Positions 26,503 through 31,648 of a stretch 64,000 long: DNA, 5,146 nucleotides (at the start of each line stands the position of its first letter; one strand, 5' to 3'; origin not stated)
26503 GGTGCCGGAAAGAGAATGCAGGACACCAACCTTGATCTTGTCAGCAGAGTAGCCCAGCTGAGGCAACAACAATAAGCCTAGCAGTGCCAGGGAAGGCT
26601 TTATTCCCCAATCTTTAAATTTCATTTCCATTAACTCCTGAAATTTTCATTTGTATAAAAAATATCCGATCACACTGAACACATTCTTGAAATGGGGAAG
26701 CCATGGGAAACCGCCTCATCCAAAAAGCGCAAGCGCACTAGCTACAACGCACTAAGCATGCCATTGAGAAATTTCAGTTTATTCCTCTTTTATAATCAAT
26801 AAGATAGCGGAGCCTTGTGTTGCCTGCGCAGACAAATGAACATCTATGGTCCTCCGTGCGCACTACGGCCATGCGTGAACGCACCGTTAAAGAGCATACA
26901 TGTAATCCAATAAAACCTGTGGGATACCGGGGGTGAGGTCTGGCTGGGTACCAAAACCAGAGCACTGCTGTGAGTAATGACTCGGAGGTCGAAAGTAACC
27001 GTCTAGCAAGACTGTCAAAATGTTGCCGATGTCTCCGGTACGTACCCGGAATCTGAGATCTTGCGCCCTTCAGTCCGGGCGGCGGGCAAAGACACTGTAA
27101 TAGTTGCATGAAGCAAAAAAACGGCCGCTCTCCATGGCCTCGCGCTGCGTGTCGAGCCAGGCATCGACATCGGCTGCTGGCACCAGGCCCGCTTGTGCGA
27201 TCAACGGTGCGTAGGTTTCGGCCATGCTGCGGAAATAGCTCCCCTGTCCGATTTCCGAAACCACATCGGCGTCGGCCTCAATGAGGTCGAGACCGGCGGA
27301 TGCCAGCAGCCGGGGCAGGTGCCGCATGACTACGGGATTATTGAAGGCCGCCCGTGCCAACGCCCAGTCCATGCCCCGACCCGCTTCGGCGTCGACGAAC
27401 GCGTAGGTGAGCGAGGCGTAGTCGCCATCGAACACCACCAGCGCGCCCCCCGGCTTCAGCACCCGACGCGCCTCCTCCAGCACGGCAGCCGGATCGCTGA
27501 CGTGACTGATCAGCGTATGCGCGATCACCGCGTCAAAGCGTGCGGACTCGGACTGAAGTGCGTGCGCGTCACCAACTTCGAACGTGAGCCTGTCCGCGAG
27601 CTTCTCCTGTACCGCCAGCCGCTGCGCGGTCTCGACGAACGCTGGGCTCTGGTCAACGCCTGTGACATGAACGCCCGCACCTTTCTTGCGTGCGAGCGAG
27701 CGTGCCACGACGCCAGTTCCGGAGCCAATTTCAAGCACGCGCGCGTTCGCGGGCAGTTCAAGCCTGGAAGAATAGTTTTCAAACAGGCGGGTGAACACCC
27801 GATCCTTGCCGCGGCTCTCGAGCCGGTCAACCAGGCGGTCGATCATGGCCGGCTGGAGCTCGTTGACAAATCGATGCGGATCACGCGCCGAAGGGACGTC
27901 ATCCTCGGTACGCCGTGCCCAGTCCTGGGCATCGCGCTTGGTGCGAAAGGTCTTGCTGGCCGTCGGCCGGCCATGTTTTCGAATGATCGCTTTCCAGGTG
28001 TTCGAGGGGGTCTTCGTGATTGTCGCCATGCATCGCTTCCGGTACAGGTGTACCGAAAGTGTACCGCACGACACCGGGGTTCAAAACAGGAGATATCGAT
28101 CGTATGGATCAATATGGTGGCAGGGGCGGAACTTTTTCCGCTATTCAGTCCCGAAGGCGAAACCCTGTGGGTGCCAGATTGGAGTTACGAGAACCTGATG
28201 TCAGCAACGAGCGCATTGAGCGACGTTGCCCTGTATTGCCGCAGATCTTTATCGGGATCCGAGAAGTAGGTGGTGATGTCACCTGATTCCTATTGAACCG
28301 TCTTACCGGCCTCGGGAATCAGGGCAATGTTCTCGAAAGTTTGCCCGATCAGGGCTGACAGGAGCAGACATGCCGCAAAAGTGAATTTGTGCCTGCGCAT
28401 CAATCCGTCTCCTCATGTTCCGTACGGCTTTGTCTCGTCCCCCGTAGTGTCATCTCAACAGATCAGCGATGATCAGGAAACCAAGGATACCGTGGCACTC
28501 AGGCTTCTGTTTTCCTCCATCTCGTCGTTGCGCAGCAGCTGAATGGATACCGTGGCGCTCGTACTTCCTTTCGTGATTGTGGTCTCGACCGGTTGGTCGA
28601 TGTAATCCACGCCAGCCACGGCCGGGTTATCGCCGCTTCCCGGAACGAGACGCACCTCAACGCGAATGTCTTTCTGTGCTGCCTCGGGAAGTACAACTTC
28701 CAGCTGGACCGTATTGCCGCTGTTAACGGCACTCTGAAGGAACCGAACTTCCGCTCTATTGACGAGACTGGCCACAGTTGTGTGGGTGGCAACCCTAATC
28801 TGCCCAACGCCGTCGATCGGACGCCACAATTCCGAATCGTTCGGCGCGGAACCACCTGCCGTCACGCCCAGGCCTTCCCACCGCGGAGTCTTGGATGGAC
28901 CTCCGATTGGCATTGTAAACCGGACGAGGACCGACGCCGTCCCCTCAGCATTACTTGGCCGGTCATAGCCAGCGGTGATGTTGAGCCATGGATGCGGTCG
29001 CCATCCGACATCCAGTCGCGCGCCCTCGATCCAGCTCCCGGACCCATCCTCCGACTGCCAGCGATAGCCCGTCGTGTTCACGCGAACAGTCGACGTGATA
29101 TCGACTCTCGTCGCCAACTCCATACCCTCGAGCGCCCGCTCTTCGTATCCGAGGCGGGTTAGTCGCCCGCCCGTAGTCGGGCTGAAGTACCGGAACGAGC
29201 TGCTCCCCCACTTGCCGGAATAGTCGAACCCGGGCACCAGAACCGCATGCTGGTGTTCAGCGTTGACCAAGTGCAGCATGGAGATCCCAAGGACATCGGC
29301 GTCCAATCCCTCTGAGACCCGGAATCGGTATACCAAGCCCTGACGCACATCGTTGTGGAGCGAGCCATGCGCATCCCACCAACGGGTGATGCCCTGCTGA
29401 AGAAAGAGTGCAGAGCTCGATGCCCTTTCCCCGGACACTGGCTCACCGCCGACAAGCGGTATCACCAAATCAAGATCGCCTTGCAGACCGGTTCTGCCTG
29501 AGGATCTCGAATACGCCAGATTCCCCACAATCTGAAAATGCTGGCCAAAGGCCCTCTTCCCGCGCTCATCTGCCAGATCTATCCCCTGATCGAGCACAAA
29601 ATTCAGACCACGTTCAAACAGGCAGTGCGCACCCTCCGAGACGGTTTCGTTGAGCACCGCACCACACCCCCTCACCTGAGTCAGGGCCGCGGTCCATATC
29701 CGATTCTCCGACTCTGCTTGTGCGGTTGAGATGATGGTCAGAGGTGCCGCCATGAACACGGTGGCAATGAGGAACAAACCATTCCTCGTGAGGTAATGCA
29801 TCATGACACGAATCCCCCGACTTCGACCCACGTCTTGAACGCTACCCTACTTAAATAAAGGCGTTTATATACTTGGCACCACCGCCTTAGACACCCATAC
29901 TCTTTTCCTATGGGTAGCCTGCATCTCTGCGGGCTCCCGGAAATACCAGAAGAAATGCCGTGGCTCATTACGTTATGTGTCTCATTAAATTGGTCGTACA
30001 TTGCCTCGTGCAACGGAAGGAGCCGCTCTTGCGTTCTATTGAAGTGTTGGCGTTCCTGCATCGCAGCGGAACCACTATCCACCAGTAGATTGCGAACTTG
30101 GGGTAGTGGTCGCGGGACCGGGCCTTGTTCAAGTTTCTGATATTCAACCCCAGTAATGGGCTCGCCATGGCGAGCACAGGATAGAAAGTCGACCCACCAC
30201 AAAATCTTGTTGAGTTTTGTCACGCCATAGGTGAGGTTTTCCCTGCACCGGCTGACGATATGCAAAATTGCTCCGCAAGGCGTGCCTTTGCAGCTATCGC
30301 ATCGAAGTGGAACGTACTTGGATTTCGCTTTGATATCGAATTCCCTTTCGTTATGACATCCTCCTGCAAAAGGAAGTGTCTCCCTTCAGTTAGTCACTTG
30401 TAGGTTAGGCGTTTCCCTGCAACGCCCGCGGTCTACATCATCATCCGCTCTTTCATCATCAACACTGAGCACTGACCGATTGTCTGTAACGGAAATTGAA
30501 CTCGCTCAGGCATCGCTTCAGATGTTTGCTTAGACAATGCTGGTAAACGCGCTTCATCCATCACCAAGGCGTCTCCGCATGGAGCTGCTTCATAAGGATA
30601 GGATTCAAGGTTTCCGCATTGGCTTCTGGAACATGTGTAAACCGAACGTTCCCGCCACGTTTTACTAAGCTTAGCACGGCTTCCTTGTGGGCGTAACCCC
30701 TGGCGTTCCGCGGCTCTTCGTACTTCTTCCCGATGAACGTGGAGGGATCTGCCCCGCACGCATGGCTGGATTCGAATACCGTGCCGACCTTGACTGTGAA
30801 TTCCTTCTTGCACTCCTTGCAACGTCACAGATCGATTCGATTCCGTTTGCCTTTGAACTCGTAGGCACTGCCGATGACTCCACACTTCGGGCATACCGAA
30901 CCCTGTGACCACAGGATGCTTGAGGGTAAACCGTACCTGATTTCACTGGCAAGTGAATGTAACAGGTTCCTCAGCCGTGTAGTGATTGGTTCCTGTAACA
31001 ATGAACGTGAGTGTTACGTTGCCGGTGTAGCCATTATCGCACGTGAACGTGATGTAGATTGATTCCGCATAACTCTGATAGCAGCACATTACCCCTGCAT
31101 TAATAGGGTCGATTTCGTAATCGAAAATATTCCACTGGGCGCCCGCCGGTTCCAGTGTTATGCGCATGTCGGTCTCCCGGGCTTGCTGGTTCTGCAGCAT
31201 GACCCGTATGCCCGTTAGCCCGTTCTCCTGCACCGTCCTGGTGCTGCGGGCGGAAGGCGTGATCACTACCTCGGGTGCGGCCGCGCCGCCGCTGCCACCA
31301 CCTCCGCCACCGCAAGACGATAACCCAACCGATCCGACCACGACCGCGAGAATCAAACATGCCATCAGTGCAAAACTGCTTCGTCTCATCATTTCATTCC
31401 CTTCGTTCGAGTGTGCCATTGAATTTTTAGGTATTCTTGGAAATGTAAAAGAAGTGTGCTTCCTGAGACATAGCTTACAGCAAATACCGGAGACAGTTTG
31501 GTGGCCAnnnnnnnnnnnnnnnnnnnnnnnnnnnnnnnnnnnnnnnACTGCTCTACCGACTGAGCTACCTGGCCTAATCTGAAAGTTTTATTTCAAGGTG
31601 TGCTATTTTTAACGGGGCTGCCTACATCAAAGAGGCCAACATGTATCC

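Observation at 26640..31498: Decayed high-GC genomic island on the 3' side of tRNA-Phe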

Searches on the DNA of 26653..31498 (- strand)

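Call 76: search_dna_similar(query=window:26653-31498:-, collection=plasmids, mode=distant, max_rows=10)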
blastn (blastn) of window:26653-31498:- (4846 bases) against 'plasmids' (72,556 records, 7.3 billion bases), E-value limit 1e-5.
Records with a match: 4; places in all: 4; records where one place covers at least 80% of the query: 0.
Best place of each record, by identity: 80-90% 1; 60-80% 3.
By first word of the organism name: Azospirillum 3; Pseudoroseomonas 1.
By predicted mobility (MOB-suite, as given by PLSDB): non-mobilizable 4.
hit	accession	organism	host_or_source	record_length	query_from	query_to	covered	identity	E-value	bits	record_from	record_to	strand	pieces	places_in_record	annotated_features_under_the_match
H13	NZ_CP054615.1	Azospirillum oryzae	cell culture,soil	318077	3995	4086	2%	76.3%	5e-6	63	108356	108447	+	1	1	class I SAM-dependent methyltransferase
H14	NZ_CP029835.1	Azospirillum ramasamyi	single cell,Cow dung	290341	3995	4086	2%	75.0%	5e-6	64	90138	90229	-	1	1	class I SAM-dependent methyltransferase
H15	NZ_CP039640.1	Azospirillum sp. TSH100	soil,soil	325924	3995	4070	2%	78.9%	1e-6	64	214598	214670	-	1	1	class I SAM-dependent methyltransferase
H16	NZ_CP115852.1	Pseudoroseomonas cervicalis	-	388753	4034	4088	1%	85.5%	1e-6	64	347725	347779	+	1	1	methyltransferase domain-containing protein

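Call 77: search_dna_similar(query=window:26653-31498:-, collection=phages, mode=distant, max_rows=10)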
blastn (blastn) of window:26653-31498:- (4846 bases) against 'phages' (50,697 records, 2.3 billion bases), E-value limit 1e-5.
No match.
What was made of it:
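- Tried and rejected: Only roughly 55-90-bp methyltransferase matches to Azospirillum and Pseudoroseomonas plasmids appeared, and nothing in phages (calls 76, 77).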

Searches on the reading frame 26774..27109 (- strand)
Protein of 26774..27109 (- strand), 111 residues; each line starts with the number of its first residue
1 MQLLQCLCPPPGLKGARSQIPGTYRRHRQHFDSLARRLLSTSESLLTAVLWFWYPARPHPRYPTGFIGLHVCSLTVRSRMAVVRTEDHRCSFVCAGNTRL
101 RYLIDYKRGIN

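Call 6: search_protein_families(library=pfam, proteins=[window:26774-27109:-], max_evalue=0.1)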
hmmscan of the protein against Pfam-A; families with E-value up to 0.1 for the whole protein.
window:26774-27109:- (111 aa): 0 families
